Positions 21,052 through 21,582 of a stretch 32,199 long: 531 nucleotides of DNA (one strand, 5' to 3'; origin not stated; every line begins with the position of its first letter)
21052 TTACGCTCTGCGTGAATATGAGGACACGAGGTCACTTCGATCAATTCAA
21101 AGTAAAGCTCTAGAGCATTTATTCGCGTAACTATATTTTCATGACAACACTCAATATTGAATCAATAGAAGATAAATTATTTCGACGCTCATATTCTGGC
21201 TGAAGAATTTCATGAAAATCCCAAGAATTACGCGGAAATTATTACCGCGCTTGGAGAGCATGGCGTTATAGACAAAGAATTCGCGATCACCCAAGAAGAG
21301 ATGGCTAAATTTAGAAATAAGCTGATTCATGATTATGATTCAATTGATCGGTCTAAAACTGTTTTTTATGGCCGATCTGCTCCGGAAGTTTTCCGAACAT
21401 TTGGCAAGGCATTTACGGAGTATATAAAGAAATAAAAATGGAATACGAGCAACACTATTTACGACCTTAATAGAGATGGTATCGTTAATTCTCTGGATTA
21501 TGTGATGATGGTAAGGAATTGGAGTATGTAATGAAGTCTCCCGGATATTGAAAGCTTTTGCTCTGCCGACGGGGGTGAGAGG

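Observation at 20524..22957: Array 2: the same principle with longer (93 and 109 nt) solo dockerin ends around MNT-HEPN and AAA-ATPase cassettes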

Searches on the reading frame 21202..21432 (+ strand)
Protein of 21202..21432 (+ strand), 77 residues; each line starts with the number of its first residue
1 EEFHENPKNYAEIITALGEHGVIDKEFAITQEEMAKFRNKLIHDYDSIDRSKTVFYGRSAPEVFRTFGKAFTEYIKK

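Call 7: search_protein_families(library=pfam, proteins=[window:21202-21432:+], max_evalue=0.01)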
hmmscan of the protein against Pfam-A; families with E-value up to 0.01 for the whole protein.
window:21202-21432:+ (77 aa): 1 family
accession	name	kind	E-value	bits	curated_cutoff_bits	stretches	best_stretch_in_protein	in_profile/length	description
PF01934.22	HepT-like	-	1.1e-12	48.1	23.5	1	5-52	55-101/120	Ribonuclease HepT-like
